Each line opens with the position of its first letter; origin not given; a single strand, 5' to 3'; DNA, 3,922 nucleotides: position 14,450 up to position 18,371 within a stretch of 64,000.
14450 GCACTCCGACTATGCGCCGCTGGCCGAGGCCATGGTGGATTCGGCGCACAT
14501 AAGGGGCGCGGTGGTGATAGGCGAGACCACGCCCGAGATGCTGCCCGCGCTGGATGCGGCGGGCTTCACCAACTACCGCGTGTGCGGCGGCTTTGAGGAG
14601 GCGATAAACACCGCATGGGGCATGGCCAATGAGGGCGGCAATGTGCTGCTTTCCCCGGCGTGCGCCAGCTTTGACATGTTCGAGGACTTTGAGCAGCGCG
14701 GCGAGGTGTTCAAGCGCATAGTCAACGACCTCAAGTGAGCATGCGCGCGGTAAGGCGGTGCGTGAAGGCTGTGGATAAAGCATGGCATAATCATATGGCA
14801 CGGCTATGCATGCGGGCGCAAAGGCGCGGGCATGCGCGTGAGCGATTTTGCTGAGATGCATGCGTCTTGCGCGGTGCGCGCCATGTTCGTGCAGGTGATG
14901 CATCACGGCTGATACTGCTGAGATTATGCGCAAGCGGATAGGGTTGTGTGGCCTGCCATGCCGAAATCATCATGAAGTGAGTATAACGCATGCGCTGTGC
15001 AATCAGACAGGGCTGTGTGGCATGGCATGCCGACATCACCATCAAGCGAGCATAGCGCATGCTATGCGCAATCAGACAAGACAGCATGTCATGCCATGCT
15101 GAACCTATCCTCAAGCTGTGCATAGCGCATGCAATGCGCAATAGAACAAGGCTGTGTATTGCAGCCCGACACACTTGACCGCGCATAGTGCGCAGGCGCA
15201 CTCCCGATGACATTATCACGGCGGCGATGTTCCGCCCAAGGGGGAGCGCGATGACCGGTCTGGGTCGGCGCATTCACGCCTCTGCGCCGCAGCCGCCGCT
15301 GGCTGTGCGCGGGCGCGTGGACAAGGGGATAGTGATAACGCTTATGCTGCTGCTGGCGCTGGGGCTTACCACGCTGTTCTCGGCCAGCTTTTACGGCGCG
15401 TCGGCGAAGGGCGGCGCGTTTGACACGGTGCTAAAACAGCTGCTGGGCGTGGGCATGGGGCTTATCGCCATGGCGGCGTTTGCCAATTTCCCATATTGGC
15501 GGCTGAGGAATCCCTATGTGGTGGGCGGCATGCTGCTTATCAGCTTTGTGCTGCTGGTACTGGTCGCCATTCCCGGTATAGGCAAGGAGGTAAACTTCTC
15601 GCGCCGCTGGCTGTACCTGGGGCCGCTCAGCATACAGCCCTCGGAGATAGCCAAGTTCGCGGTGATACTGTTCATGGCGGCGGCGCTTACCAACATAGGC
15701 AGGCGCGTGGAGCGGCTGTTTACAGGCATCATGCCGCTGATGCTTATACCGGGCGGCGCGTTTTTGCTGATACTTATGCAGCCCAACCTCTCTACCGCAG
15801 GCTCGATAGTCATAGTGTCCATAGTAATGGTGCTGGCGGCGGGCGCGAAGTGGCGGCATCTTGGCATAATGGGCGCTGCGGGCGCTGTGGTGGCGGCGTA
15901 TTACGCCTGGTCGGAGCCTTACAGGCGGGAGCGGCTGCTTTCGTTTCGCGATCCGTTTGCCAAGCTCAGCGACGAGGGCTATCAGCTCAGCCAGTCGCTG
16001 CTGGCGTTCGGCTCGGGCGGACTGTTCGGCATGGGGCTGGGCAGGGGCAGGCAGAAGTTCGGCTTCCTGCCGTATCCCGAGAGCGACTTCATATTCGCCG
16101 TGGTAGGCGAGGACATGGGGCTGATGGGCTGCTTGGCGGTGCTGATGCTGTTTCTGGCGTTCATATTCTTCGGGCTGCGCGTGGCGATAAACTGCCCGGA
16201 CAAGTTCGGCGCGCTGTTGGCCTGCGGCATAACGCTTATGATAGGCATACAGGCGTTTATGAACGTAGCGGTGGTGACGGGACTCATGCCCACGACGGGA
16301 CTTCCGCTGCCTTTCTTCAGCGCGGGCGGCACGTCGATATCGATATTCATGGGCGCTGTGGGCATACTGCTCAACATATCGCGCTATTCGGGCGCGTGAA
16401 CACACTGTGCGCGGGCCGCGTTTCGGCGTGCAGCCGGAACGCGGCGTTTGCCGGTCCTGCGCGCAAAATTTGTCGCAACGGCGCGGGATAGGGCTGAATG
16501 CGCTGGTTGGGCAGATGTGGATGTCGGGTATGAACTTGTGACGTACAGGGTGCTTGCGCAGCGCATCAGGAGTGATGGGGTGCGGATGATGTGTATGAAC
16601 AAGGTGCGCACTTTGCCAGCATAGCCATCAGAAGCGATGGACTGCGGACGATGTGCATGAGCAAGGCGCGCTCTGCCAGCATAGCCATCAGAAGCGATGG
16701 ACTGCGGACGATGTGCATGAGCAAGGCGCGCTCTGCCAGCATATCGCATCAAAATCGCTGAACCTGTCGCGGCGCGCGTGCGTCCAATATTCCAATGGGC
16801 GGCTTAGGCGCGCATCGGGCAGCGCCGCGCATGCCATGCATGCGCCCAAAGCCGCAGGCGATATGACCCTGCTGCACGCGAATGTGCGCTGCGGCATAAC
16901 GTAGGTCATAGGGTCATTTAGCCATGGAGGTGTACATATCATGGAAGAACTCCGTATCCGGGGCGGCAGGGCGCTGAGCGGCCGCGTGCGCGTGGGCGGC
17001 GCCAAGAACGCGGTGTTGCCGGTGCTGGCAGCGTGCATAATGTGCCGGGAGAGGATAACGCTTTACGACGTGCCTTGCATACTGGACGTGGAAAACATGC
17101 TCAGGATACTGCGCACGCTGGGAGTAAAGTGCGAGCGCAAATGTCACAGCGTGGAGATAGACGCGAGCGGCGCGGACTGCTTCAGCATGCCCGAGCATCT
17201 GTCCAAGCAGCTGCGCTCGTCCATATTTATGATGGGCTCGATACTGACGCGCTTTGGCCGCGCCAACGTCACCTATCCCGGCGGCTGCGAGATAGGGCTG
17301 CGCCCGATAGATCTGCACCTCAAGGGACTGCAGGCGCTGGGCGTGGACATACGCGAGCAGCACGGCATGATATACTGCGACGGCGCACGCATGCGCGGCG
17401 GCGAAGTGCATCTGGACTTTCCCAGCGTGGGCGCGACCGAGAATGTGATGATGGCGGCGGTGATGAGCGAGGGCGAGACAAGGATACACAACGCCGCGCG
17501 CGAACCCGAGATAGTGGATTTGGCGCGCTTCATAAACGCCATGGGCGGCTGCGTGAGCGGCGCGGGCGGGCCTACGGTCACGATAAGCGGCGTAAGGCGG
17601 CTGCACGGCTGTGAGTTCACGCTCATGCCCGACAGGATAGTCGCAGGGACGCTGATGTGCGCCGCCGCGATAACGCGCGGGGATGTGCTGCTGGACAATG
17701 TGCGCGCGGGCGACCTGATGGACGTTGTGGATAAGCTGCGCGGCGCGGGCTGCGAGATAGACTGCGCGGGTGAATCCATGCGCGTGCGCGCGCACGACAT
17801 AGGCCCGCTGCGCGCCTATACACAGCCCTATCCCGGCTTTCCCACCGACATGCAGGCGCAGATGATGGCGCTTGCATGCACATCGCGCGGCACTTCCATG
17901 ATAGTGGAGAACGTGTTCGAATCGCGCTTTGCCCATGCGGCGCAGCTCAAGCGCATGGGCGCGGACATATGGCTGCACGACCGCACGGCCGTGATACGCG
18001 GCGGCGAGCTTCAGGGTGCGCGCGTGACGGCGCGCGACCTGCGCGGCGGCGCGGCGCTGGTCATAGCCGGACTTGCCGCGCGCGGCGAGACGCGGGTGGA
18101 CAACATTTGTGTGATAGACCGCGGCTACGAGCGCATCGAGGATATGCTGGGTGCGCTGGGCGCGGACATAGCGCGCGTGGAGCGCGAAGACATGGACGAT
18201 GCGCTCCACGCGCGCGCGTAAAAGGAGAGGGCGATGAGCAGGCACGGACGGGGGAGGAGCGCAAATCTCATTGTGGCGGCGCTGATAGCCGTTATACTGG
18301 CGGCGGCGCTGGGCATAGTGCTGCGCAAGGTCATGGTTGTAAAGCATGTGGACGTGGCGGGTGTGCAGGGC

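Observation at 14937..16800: Tandem-repeat arrays inside the dcw cluster (murD-ftsW and ftsW-murA spacers)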

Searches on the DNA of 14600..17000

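Call 29: search_rna_families(source=window, start=14600, end=17000, threshold=evalue, max_evalue=1)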
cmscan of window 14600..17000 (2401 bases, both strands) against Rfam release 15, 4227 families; matches with E-value up to 1: 1.
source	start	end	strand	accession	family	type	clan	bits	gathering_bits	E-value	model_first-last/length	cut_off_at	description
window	15037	15146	+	RF00712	mir-460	Gene; miRNA;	-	24.3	52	0.009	1-77/77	no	mir-460 microRNA precursor family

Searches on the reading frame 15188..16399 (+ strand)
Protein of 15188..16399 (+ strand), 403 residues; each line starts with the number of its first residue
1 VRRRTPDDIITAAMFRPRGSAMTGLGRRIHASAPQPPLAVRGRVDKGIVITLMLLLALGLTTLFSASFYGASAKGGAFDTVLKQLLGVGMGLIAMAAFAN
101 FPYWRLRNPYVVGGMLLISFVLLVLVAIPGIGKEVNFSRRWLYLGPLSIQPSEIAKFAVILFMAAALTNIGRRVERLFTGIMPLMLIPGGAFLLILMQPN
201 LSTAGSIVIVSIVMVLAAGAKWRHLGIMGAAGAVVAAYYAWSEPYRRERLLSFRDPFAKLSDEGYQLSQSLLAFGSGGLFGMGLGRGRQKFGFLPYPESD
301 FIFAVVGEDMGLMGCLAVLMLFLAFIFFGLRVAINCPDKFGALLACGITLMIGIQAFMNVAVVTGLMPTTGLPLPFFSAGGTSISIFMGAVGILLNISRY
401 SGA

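Call 4: search_protein_families(library=pfam, proteins=[window:15188-16399:+])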
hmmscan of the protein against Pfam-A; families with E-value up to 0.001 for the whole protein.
window:15188-16399:+ (403 aa): 1 family
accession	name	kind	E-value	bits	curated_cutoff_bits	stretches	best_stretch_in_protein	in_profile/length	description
PF01098.24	FTSW_RODA_SPOVE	-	1.2e-101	340.7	26.4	1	48-401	4-354/356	Cell cycle protein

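Call 10: find_encoding_contigs(protein=window:15251-16399:+, flank=3000, max_places=10)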
Protein window:15251-16399:+ (382 aa): 6 contigs read that carry it; 3 places shown.
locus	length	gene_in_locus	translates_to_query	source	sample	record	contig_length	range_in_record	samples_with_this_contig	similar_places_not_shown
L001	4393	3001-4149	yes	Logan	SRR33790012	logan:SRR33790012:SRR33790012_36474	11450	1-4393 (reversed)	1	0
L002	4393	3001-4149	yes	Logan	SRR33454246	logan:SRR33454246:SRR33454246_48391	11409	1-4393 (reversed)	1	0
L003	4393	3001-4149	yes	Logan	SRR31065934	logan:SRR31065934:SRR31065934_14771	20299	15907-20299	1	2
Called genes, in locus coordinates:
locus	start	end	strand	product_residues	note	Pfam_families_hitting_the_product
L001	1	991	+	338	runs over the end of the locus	PF00953:Glycos_transf_4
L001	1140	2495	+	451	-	PF21799:MurD-like_N, PF08245:Mur_ligase_M, PF02875:Mur_ligase_C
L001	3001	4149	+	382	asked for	PF01098:FTSW_RODA_SPOVE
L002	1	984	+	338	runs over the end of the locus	PF00953:Glycos_transf_4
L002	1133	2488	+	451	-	PF21799:MurD-like_N, PF08245:Mur_ligase_M, PF02875:Mur_ligase_C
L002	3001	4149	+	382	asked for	PF01098:FTSW_RODA_SPOVE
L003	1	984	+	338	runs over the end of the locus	PF00953:Glycos_transf_4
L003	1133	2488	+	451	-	PF21799:MurD-like_N, PF08245:Mur_ligase_M, PF02875:Mur_ligase_C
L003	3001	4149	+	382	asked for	PF01098:FTSW_RODA_SPOVE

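Call 11: find_related_loci(query=window:15251-16396:+, collection=genome_contigs, flank=4000)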
Query window:15251-16396:+ (382 aa) in genome_contigs; peptide patterns used: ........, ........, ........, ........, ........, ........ (x = any residue, [..] = any of these).
124 stretches matched a pattern; 34 encode a relative of the query (tblastn E <= 1e-3); 34 distinct loci.
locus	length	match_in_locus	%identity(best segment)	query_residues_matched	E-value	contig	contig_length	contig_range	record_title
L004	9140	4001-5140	85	1-380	0e+0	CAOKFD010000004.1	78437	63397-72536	MAG TPA_asm: uncultured Eubacteriales bacterium isolate SRR17622766_bin.116_metawrap_v1.3_MAG genome assembly, contig: N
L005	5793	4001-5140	82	1-380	0e+0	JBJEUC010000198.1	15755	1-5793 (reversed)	MAG: Candidatus Fimadaptatus sp. isolate PUUB37_bin.034 NODE_2401_length_15755_cov_5.290255, whole genome shotgun sequen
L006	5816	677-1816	82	1-380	0e+0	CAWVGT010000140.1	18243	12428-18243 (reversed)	MAG: Candidatus Fimadaptatus sp. isolate metabat2_coassembly_bwa.883 MAG genome assembly, contig: k87_1601775, whole gen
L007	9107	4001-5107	63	10-378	3e-151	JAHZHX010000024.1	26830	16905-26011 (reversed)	MAG: Clostridiales bacterium isolate HRGM_Genome_3369 HRGM_Genome_3369_24, whole genome shotgun sequence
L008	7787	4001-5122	61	4-378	1e-146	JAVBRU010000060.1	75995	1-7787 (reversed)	MAG: Eubacteriales bacterium isolate EPI_MAG_00204 c_000009723897, whole genome shotgun sequence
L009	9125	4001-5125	60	9-381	5e-144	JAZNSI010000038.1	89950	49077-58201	MAG: Clostridia bacterium isolate T1900044810_TS20190276.MAGScoT_cleanbin_000004 SGB_2776_k141_1328914, whole genome sho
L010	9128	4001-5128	60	8-381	1e-143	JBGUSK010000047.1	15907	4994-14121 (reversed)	MAG: Christensenellales bacterium isolate fecal_MAG_95 fecal_MAG_95_contig_0047, whole genome shotgun sequence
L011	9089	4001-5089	61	16-378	8e-143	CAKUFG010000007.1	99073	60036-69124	MAG: uncultured Clostridia bacterium isolate REFINED_METABAT215_TOP10_CONTIGS_1500_ASSEMBLY_K77_MERGED__Hadza_PheChl_Fib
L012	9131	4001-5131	59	9-381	3e-142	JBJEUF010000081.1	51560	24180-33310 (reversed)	MAG: Aristaeellaceae bacterium isolate PUUB45_bin.019 NODE_328_length_51560_cov_18.226463, whole genome shotgun sequence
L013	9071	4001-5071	67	23-378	4e-142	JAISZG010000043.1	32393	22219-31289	MAG: Oscillospiraceae bacterium isolate Nc350_bin71 k119_990224, whole genome shotgun sequence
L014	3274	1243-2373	59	9-381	8e-148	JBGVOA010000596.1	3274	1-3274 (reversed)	MAG: Christensenellales bacterium isolate fecal_MAG_221 fecal_MAG_221_contig_0596, whole genome shotgun sequence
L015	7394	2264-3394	59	9-381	6e-142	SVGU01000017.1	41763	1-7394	MAG: Clostridiales bacterium isolate SIG366 NODE_20537_length_41763_cov_1.970002, whole genome shotgun sequence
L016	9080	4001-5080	62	20-381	5e-139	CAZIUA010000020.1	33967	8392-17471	MAG TPA_asm: uncultured Faecalibacterium sp. isolate SRP350583_co1_396 genome assembly, contig: NODE_2015_length_33967_c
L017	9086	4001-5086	61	20-381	6e-139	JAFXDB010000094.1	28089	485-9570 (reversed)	MAG: Clostridia bacterium isolate RGIG6305 Sheep_Rectum-3__c457419, whole genome shotgun sequence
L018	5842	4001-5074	63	21-378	5e-137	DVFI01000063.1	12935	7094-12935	MAG TPA_asm: Candidatus Avichristensenella intestinipullorum isolate ChiHile30-977 ChiHile30__C56784_L12935_SRR6323519,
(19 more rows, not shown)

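Call 27: find_related_loci(query=window:15251-16396:+, collection=metagenome_contigs, flank=2500)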
Query window:15251-16396:+ (382 aa) in metagenome_contigs; peptide patterns used: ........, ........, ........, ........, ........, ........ (x = any residue, [..] = any of these).
168 stretches matched a pattern; 16 encode a relative of the query (tblastn E <= 1e-3); 16 distinct loci.
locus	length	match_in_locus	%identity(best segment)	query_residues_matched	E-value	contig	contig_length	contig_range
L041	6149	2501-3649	83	1-382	0e+0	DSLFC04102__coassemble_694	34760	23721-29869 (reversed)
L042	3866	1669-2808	85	1-380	0e+0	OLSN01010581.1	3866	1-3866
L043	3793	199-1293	75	16-380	1e-159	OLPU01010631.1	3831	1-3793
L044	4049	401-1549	60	1-381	3e-149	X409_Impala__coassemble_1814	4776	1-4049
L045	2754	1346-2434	63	16-378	2e-149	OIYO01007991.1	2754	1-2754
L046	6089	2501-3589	63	16-378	4e-142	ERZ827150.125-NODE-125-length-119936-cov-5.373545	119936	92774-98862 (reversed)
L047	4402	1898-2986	63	16-378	2e-144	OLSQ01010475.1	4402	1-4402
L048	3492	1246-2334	63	16-378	1e-146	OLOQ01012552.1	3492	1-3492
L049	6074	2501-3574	63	21-378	1e-137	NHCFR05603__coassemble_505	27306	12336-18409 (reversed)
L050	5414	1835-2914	63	19-378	2e-128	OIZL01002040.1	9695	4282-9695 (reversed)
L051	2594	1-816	67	110-381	3e-128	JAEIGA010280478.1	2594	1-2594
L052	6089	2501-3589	63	16-378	4e-142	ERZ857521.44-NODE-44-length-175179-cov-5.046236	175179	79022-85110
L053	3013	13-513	89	214-380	4e-97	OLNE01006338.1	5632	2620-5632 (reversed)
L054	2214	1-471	94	224-380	4e-98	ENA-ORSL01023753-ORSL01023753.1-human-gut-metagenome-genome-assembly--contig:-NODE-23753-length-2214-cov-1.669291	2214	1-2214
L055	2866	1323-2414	36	14-378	7e-50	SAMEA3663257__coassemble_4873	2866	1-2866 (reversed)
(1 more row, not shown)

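Call 68: list_cluster_members(proteins=[window:15251-16396:+, P0007])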
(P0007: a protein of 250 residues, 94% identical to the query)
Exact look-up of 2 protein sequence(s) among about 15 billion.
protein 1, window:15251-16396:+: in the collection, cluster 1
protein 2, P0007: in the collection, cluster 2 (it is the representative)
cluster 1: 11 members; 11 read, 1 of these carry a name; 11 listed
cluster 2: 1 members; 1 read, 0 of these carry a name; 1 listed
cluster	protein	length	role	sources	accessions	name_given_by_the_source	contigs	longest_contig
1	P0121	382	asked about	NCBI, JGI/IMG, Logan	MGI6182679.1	MAG: putative lipid II flippase FtsW [Candidatus Fimadaptatus sp.] | cell division protein FtsW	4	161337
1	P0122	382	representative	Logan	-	-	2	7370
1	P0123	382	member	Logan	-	-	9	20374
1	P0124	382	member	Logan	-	-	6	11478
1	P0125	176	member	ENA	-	-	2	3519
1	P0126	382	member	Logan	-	-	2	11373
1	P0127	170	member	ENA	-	-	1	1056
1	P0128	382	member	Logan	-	-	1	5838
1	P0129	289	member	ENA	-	-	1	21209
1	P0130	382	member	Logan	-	-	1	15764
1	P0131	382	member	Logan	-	-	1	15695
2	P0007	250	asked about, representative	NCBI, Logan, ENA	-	-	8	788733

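Call 70: find_encoding_contigs(protein=P0129, flank=3000, max_places=4)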
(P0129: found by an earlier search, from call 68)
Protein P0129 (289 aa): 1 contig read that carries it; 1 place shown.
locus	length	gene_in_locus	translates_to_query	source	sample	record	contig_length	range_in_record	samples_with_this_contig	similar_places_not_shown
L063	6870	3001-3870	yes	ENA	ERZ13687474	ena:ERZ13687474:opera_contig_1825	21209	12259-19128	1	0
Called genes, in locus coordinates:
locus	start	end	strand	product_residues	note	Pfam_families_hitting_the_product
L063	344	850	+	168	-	PF00953:Glycos_transf_4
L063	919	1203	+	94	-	-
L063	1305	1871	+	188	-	PF21799:MurD-like_N, PF08245:Mur_ligase_M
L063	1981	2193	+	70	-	-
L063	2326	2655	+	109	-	-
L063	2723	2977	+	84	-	-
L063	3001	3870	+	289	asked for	PF01098:FTSW_RODA_SPOVE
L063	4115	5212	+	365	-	PF00275:EPSP_synthase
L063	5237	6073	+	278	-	PF08478:POTRA_1 (weak)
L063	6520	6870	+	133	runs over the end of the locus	PF02491:SHS2_FTSA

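Call 71: find_encoding_contigs(protein=P0123, flank=3000, max_places=10)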
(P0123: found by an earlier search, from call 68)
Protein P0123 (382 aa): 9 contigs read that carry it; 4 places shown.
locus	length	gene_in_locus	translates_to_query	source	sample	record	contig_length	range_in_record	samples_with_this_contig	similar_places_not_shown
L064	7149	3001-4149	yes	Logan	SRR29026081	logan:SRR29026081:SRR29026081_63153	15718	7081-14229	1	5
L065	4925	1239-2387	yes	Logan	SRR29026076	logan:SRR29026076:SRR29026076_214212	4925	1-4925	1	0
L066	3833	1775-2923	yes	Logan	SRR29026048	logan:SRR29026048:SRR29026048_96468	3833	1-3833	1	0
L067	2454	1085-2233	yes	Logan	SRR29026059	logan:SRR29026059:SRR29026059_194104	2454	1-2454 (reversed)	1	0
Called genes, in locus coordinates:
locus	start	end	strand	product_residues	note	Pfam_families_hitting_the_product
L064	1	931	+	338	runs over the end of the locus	PF00953:Glycos_transf_4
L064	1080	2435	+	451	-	PF21799:MurD-like_N, PF08245:Mur_ligase_M, PF02875:Mur_ligase_C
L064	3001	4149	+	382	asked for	PF01098:FTSW_RODA_SPOVE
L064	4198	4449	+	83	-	-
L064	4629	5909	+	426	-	PF00275:EPSP_synthase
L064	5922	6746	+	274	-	PF08478:POTRA_1 (weak)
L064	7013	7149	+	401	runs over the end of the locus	PF11104:PilM_2 (faint), PF14450:FtsA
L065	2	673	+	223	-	?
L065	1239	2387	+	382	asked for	PF01098:FTSW_RODA_SPOVE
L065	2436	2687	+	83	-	-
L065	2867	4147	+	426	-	PF00275:EPSP_synthase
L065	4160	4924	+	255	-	?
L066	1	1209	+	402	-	?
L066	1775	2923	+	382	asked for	PF01098:FTSW_RODA_SPOVE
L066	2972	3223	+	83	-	-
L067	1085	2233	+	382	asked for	PF01098:FTSW_RODA_SPOVE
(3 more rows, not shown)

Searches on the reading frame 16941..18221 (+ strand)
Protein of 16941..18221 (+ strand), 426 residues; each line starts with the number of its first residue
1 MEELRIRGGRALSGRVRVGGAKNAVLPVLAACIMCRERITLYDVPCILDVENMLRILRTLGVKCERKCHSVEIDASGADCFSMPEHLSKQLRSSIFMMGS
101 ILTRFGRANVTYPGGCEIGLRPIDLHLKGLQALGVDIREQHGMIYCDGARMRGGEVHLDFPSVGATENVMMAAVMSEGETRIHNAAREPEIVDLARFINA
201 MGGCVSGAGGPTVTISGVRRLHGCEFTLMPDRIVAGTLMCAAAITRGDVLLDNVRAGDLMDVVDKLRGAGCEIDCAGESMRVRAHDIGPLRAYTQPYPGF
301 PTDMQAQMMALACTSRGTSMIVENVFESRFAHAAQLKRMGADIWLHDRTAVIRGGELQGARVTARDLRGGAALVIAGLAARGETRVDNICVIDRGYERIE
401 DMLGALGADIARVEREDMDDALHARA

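Call 4: search_protein_families(library=pfam, proteins=[window:16941-18221:+])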
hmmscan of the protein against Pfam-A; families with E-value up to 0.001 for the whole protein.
window:16941-18221:+ (426 aa): 1 family
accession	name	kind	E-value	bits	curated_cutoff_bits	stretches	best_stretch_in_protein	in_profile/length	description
PF00275.25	EPSP_synthase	-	6.6e-93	312.1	22.8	1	7-403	2-417/417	EPSP synthase (3-phosphoshikimate 1-carboxyvinyltransferase)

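Call 18: find_encoding_contigs(protein=window:16941-18221:+, flank=3000, max_places=10)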
Protein window:16941-18221:+ (426 aa): 5 contigs read that carry it; 3 places shown.
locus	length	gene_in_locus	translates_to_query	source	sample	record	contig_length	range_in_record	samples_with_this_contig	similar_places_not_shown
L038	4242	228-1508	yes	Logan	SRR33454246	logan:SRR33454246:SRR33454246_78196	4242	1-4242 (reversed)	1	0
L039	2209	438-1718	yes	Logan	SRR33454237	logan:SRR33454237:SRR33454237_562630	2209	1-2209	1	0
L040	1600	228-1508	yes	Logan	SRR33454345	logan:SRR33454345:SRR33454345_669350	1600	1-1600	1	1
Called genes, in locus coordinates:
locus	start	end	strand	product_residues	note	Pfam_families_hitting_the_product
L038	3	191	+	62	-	?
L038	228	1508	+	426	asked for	PF00275:EPSP_synthase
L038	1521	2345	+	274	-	-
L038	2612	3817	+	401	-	PF11104:PilM_2 (faint), PF14450:FtsA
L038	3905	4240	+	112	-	?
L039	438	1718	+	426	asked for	PF00275:EPSP_synthase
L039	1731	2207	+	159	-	?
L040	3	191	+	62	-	?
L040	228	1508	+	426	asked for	PF00275:EPSP_synthase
